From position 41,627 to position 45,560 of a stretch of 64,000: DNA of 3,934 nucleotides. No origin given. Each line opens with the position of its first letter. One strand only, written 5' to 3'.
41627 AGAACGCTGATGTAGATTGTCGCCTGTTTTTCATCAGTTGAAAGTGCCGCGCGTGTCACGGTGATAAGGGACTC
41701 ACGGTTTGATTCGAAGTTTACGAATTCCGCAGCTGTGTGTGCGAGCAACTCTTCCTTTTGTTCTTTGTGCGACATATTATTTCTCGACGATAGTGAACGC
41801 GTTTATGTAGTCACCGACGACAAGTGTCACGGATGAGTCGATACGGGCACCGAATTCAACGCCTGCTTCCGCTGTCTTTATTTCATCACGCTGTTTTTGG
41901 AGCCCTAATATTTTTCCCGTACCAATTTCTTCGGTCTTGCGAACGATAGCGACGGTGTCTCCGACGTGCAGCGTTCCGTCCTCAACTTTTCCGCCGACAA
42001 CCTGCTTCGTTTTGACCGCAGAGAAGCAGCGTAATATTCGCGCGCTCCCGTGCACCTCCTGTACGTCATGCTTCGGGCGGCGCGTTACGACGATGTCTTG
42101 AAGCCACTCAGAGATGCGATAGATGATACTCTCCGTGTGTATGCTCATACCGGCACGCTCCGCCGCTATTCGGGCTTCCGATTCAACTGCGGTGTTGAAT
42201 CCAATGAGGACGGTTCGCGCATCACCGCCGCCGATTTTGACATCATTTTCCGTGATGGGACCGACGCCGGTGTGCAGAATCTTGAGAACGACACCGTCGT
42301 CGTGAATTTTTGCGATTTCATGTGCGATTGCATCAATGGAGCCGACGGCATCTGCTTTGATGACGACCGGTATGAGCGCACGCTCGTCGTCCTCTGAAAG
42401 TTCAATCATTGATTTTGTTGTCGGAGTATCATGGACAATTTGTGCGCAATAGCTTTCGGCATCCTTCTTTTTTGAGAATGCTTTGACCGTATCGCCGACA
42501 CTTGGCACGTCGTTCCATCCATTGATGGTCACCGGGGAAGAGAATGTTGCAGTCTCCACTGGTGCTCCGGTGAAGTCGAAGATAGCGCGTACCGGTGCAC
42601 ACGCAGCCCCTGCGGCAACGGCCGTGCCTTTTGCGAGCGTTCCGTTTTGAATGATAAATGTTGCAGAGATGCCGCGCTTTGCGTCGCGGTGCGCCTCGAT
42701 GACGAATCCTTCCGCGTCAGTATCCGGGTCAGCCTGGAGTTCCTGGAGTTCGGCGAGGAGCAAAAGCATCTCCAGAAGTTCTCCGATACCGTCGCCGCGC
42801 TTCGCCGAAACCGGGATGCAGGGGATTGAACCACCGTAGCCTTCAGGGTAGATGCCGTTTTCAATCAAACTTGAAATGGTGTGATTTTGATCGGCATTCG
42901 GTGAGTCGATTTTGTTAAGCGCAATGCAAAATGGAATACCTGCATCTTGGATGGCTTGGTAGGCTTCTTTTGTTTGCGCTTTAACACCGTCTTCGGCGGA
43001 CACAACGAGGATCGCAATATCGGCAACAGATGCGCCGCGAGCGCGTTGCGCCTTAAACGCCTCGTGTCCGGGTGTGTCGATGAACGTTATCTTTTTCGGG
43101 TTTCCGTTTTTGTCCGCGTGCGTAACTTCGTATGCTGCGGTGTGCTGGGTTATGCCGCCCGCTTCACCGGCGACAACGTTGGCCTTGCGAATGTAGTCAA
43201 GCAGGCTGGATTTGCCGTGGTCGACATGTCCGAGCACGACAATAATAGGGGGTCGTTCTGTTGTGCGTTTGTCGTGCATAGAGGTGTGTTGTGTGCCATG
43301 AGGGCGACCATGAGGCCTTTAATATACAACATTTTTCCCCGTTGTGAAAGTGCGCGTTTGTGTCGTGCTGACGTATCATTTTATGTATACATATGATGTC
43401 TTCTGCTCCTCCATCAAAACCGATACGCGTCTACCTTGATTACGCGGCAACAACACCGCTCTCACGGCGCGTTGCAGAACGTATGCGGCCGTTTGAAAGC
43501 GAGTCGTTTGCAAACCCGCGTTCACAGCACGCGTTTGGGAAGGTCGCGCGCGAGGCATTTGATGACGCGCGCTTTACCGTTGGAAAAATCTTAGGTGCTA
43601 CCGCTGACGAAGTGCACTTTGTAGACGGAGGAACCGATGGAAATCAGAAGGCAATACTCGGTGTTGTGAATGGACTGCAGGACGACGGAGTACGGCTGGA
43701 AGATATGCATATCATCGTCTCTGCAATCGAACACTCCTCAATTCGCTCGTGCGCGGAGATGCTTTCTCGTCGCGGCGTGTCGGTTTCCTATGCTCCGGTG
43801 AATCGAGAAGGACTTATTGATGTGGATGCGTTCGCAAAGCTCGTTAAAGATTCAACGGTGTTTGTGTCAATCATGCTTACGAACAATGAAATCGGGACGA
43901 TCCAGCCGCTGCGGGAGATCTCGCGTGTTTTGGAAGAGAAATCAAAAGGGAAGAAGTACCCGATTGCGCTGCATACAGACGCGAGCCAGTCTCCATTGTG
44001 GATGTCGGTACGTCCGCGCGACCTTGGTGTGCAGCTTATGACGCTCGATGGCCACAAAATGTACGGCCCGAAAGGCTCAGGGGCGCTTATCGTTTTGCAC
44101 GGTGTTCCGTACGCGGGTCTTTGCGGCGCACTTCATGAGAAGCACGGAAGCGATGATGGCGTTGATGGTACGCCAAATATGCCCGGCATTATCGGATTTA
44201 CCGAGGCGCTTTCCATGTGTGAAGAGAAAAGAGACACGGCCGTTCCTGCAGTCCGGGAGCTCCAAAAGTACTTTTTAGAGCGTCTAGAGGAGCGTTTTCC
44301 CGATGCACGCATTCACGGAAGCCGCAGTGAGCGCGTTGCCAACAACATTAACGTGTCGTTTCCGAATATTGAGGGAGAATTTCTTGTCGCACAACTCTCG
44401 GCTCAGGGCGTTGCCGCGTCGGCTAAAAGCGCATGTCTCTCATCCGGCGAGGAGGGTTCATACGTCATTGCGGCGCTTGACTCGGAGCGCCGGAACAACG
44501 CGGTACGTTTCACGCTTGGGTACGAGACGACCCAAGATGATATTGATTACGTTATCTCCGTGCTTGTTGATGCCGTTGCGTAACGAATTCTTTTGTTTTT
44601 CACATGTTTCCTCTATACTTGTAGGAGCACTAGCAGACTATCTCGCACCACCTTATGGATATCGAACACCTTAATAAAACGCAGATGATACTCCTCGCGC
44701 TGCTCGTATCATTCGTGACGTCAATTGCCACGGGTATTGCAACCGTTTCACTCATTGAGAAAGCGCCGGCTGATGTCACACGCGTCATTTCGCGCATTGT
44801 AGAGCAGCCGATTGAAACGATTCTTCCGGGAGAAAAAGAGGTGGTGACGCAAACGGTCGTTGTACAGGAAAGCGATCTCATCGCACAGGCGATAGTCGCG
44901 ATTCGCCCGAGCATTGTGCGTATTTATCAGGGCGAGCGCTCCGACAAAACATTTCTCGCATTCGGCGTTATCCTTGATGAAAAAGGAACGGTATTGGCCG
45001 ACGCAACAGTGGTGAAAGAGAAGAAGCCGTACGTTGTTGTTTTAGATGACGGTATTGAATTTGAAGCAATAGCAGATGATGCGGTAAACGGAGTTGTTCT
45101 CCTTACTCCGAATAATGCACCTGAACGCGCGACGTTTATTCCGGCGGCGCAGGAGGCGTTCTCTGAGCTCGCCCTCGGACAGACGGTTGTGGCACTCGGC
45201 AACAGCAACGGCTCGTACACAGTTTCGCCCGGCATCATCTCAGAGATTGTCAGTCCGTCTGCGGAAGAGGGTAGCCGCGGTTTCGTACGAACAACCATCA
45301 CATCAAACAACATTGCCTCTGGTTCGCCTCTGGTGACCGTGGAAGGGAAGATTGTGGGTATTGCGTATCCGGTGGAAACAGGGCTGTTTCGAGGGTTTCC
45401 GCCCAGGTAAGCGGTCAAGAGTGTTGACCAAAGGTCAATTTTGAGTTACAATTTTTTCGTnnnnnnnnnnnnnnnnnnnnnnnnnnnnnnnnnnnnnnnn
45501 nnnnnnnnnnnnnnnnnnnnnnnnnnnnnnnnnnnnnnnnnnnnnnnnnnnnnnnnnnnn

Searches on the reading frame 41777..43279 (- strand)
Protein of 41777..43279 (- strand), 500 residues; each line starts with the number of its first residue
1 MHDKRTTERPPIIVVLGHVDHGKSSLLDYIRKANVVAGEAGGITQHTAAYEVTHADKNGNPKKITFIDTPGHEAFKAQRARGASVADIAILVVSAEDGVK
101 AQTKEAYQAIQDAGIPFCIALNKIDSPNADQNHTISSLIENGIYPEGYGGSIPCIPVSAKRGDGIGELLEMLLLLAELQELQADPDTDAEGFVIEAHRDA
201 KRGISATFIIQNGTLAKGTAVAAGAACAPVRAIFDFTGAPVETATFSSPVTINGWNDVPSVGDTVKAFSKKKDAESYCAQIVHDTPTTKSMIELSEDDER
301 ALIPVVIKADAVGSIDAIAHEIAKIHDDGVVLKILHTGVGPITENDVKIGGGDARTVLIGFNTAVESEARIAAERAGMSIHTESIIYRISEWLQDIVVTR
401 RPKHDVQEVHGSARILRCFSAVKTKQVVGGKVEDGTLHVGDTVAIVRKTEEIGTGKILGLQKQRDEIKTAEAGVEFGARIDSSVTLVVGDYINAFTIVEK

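Call 9: search_protein_families(library=pfam, proteins=[window:41777-43279:-], max_evalue=0.001)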
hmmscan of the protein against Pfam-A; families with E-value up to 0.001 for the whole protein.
window:41777-43279:- (500 aa): 9 families
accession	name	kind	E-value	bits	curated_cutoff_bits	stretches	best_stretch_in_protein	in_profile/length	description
PF00009.33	GTP_EFTU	-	9e-37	126.9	26.5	1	12-174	5-184/188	Elongation factor Tu GTP binding domain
PF11987.13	IF-2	-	7.2e-23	81.2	27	1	289-391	13-114/117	Translation-initiation factor 2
PF22042.2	EF-G_D2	-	7.9e-22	77.6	27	1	189-266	2-82/84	Elongation factor G domain 2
PF01926.29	MMR_HSR1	-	2.9e-12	47.1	21.9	1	13-123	2-113/113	50S ribosome-binding GTPase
PF03144.31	GTP_EFTU_D2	-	2.4e-07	31.5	30.3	1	426-478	2-56/73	Elongation factor Tu domain 2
PF00350.29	Dynamin_N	-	7.6e-06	26.5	27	0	13-46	1-34/168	Dynamin family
PF08477.19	Roc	-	5.5e-05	23.8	27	1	13-125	2-119/119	Ras of Complex, Roc, domain of DAPkinase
PF02421.24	FeoB_N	-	0.00028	20.9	27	0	13-170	3-154/156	Ferrous iron transport protein B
PF03193.22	RsgA_GTPase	-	0.00051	20.4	30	0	83-171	20-103/174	RsgA GTPase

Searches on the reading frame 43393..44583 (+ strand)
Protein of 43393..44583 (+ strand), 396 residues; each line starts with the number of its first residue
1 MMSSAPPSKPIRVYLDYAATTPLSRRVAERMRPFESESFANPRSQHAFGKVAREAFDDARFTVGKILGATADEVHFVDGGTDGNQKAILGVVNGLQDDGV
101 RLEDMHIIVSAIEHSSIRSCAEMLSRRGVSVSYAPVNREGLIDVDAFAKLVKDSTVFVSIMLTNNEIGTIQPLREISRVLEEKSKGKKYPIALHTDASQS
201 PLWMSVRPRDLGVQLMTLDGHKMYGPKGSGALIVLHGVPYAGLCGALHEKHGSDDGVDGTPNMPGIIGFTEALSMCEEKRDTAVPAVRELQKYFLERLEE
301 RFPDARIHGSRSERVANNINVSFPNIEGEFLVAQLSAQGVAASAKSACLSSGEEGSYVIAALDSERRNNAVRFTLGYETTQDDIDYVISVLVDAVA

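Call 9: search_protein_families(library=pfam, proteins=[window:43393-44583:+], max_evalue=0.001)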
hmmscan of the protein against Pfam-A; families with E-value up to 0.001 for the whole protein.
window:43393-44583:+ (396 aa): 1 family
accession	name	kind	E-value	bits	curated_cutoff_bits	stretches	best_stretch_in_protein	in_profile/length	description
PF00266.25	Aminotran_5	-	1.1e-56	192.9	21.5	1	13-387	1-371/371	Aminotransferase class-V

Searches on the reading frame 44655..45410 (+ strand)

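Call 9: search_protein_families(library=pfam, proteins=[window:44655-45410:+], max_evalue=0.001)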
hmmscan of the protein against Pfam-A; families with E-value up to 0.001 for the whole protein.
window:44655-45410:+ (251 aa): 1 family
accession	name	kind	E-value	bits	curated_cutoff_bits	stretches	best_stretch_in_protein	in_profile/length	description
PF13365.12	Trypsin_2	-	6.7e-12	46.8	27.6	1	104-236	3-144/144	Trypsin-like peptidase domain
